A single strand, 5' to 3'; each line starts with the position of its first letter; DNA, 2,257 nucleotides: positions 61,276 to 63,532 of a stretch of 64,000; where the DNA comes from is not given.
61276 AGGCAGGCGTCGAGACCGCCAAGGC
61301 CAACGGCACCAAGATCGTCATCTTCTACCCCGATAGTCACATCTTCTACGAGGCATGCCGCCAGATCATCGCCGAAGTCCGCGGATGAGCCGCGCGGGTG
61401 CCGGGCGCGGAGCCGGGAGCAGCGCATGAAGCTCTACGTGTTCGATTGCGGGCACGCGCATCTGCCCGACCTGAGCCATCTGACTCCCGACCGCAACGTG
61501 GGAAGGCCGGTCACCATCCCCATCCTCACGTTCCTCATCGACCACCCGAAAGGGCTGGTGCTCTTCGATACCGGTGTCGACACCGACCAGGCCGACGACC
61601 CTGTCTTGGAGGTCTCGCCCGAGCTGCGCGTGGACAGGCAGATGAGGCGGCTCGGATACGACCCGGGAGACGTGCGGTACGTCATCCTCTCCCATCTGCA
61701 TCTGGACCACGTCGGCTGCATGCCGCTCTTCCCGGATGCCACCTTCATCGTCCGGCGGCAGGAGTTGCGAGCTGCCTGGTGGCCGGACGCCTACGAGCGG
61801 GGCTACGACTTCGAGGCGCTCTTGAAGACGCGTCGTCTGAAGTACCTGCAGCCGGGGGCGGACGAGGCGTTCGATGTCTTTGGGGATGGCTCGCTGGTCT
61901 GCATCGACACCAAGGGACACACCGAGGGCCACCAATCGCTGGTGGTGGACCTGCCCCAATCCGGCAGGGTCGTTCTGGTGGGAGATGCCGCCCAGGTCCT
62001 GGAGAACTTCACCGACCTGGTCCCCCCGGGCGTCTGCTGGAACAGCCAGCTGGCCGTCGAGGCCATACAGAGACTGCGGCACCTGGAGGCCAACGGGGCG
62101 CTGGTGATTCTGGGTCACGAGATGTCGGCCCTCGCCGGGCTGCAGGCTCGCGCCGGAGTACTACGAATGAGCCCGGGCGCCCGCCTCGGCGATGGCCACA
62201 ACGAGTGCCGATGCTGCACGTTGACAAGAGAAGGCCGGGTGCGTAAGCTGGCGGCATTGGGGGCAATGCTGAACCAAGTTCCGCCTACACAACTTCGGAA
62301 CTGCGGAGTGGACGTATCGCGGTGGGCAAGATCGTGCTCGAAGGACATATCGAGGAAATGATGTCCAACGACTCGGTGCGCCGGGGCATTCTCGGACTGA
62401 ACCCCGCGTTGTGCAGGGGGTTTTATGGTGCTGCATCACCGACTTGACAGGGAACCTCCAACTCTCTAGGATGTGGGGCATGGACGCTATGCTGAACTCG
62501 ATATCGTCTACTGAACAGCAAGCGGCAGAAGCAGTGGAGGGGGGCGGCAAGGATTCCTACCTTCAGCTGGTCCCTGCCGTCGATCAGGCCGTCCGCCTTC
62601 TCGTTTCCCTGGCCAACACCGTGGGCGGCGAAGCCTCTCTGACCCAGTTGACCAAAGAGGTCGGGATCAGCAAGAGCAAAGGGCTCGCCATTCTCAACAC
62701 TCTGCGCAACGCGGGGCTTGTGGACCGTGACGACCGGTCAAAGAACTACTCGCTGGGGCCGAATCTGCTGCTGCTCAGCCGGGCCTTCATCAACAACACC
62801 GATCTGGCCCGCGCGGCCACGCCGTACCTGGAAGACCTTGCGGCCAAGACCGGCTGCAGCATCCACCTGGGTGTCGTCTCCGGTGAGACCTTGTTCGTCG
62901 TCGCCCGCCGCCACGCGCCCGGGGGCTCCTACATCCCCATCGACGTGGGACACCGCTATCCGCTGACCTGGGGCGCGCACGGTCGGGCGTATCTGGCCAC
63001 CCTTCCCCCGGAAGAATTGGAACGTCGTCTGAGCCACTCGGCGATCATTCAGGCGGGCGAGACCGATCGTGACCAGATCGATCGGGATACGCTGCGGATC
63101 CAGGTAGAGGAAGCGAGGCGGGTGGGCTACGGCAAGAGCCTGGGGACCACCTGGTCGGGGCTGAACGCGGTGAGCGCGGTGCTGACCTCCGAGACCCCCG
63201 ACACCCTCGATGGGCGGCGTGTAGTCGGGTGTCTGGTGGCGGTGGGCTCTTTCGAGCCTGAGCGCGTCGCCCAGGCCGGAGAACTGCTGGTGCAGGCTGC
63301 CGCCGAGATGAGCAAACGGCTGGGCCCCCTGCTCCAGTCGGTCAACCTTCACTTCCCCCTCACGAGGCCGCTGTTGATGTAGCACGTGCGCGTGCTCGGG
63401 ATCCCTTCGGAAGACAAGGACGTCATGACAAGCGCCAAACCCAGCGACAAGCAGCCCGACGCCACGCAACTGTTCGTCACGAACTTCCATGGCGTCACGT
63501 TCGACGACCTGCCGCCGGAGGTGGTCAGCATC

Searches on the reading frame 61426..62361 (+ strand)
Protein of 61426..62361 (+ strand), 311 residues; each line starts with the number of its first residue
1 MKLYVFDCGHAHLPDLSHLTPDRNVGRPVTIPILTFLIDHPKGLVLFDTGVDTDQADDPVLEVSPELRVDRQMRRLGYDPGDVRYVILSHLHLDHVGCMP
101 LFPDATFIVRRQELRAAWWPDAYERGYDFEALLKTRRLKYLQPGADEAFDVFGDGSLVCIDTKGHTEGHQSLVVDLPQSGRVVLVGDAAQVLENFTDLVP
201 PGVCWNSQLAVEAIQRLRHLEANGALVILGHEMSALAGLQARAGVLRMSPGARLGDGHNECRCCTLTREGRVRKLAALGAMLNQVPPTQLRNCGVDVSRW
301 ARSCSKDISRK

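Call 45: search_protein_families(library=pfam, proteins=[window:61426-62361:+], max_evalue=0.00001)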
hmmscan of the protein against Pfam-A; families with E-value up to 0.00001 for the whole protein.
window:61426-62361:+ (311 aa): 1 family
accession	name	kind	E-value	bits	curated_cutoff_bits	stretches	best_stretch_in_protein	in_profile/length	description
PF00753.33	Lactamase_B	-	1.6e-20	74.3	22.7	1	33-208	6-170/196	Metallo-beta-lactamase superfamily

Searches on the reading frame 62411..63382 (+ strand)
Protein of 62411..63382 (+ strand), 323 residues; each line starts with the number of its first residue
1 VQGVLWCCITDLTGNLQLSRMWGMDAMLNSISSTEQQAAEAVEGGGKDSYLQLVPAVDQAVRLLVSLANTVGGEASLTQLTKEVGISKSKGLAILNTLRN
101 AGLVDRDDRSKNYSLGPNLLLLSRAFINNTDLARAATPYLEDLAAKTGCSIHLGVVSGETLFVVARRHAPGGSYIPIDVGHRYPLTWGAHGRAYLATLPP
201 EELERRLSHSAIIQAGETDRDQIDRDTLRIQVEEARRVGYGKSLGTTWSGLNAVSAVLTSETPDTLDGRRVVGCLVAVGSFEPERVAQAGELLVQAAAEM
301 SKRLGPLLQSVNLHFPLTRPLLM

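Call 45: search_protein_families(library=pfam, proteins=[window:62411-63382:+], max_evalue=0.00001)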
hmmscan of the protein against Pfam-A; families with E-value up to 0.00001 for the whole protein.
window:62411-63382:+ (323 aa): 1 family
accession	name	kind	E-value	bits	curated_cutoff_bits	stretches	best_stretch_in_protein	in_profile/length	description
PF01614.24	IclR_C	-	1.3e-17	64.4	24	1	127-258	4-133/174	Bacterial transcriptional regulator IclR C-terminal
